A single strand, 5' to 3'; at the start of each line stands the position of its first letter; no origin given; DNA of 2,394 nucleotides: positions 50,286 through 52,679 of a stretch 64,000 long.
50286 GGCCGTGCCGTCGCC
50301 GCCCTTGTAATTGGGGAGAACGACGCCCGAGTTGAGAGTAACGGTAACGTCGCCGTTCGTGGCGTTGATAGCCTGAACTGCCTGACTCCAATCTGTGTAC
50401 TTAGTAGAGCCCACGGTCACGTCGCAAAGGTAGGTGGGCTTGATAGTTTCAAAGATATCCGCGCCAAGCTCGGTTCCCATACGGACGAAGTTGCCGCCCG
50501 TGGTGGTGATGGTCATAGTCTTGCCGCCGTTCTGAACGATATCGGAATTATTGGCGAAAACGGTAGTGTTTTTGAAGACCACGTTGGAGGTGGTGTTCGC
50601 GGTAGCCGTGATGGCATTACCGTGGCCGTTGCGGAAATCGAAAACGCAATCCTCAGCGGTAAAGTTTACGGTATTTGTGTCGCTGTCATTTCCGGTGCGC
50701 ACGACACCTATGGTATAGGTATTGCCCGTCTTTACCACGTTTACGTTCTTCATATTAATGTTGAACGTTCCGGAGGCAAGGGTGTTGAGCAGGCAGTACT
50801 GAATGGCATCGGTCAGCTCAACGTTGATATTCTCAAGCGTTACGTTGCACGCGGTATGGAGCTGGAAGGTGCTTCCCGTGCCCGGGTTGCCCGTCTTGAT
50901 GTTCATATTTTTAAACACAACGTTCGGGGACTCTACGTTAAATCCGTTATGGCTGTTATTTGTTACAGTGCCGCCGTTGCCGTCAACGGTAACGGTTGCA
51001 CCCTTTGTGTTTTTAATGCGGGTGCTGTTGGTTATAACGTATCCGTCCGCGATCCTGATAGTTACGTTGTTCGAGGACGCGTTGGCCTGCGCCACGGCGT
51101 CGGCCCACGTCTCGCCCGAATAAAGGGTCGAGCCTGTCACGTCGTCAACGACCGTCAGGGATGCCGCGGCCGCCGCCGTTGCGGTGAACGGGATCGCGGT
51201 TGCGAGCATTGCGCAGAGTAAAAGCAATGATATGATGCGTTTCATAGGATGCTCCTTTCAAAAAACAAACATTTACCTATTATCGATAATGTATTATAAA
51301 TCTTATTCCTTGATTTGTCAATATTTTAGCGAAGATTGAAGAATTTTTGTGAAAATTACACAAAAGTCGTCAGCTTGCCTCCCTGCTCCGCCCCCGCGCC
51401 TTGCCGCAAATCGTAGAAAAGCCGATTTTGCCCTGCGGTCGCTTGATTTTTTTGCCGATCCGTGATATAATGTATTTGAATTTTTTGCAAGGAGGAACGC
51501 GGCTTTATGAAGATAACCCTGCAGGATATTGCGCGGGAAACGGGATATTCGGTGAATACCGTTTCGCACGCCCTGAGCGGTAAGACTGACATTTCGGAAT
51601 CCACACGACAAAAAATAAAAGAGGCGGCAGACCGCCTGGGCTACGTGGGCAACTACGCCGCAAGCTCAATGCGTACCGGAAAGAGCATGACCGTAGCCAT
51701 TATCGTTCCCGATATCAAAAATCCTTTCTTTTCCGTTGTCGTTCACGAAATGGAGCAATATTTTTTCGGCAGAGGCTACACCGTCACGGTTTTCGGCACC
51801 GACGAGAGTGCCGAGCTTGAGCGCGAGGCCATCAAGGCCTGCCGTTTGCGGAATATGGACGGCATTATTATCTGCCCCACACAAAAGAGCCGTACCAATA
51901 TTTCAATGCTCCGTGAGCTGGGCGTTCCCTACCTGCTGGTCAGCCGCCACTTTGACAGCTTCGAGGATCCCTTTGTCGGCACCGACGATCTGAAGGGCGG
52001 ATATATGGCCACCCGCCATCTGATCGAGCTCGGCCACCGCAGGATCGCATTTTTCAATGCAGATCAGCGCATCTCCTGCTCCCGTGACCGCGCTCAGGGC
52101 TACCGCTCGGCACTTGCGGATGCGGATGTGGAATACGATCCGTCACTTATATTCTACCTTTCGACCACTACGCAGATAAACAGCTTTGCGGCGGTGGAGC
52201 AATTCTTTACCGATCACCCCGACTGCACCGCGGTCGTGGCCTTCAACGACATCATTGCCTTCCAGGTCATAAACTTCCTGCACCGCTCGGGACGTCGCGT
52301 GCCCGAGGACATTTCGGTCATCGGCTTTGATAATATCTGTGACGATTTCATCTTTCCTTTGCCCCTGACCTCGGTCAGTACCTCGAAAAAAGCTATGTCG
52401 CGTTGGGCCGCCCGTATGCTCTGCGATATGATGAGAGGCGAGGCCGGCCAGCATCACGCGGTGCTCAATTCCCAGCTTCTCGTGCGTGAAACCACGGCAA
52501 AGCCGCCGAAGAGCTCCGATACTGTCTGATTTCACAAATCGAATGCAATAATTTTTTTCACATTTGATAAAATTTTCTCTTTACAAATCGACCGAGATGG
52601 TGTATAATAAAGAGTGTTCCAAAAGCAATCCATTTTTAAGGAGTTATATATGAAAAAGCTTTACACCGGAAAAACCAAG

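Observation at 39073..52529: LacI-linked cluster combining extracellular phosphoesterases, a GH36-like enzyme and a novel glycyl-radical enzyme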

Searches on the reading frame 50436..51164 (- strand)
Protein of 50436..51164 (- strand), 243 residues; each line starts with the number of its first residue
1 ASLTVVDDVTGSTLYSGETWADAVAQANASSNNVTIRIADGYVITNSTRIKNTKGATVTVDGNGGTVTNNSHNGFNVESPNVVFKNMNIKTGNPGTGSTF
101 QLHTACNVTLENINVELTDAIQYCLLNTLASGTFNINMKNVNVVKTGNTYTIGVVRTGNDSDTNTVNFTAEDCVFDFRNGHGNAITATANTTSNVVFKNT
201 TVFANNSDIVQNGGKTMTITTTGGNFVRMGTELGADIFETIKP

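Call 78: search_protein_families(library=pfam, proteins=[window:50436-51164:-], max_evalue=5)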
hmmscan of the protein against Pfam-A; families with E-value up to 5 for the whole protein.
window:50436-51164:- (243 aa): 3 families
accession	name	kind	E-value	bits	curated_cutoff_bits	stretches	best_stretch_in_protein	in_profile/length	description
PF16686.11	POT1PC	-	0.12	12.8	27.2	0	82-116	101-134/155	ssDNA-binding domain of telomere protection protein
PF23976.1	DUF7302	-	0.38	11.6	24.9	0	5-27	13-35/61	Family of unknown function (DUF7302)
PF02843.22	GARS_C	-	3.4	8.5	34.8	1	182-225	18-63/92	Phosphoribosylglycinamide synthetase, C domain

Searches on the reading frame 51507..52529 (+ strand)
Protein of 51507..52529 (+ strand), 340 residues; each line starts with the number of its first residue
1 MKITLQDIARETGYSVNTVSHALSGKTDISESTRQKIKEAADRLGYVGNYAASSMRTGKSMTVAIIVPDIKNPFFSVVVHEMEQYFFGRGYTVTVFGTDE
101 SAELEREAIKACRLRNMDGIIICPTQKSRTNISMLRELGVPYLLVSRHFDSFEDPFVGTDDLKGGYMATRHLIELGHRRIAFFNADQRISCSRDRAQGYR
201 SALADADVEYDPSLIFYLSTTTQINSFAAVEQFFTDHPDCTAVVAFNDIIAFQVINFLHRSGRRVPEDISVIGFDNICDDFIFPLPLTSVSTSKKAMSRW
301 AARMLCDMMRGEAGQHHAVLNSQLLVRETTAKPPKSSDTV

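Call 3: search_protein_families(library=pfam, proteins=[window:51507-52529:+], max_evalue=0.01)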
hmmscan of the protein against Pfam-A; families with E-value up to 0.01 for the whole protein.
window:51507-52529:+ (340 aa): 5 families
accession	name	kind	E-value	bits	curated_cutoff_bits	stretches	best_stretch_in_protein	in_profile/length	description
PF00532.27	Peripla_BP_1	-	1.5e-33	116.9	22.2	1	62-316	3-267/281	Periplasmic binding proteins and sugar binding domain of LacI family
PF13377.12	Peripla_BP_3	-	1.3e-30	107.1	26.5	1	170-330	2-167/167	Periplasmic binding protein-like domain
PF13407.12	Peripla_BP_4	-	1.3e-16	61.4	35.1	1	63-278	1-220/258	Periplasmic binding protein domain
PF00356.27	LacI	-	1e-12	48.1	27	1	4-49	1-46/46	Bacterial regulatory proteins, lacI family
PF01381.28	HTH_3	-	0.0029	18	23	1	2-37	9-44/55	Helix-turn-helix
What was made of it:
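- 51507..52529 (+): LacI-family repressor gene (340 aa), divergent from the operon. Pfam finds LacI HTH plus Peripla_BP_1/3 domains (call 3).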

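Call 4: search_protein_families(library=ncbifam, proteins=[window:51507-52529:+], max_evalue=0.01)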
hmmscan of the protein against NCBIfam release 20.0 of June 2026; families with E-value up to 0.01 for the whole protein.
window:51507-52529:+ (340 aa): 19 families
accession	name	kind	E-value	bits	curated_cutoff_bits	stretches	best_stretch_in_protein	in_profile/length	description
NF047341.1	lactose_RbsR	equivalog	6.4e-67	226.2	382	1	2-332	2-330/331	ribose utilization transcriptional repressor RbsR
NF052440.1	TransRegGNTRPSEAE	equivalog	1.8e-54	185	400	1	2-330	5-333/333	HTH-type transcriptional regulator GntR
NF008269.0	PRK11041.1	equivalog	7e-52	176.5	436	1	3-334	10-341/342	DNA-binding transcriptional regulator CytR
NF007449.0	PRK10014.1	subfamily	2.6e-48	164.8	310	1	2-327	6-341/342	Mal regulon transcriptional regulator MalI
NF007979.0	PRK10703.1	equivalog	1.9e-46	158.8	501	1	4-332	3-333/341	HTH-type transcriptional repressor PurR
NF051853.1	TransRegUriRCory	equivalog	7.3e-46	156.8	550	1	4-330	2-324/327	transcriptional regulator UriR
NF008002.0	PRK10727.1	equivalog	1.1e-44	152.9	557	1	4-335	3-333/341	HTH-type transcriptional regulator GalR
NF007743.0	PRK10423.1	equivalog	3.8e-44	151.1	531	1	4-328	3-328/330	ribose operon transcriptional repressor RbsR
NF007075.0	PRK09526.1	subfamily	2.5e-41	141.8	340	1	2-335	5-336/358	LacI family DNA-binding transcriptional regulator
NF007706.0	PRK10401.1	equivalog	8.5e-39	133.8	555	1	3-311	2-309/346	HTH-type transcriptional regulator GalS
TIGR01481.1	ccpA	equivalog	3.6e-38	131.8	442.35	1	1-330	1-329/330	catabolite control protein A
NF047913.1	TransRegIdnR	equivalog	6e-34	117.8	500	1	2-324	5-325/331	DNA-binding transcriptional regulator IdnR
TIGR02417.1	fruct_sucro_rep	subfamily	2.2e-33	115.9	389.55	1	4-239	1-240/327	D-fructose-responsive transcription factor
NF008452.0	PRK11303.1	equivalog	1.4e-32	113.2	385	1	3-293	1-292/332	catabolite repressor/activator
NF011563.0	PRK14987.1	equivalog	1.8e-27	96.5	433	1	4-313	7-313/331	gluconate operon transcriptional repressor GntR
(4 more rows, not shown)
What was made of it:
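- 51507..52529 (+): It falls below every NCBIfam equivalog cut-off (call 4).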
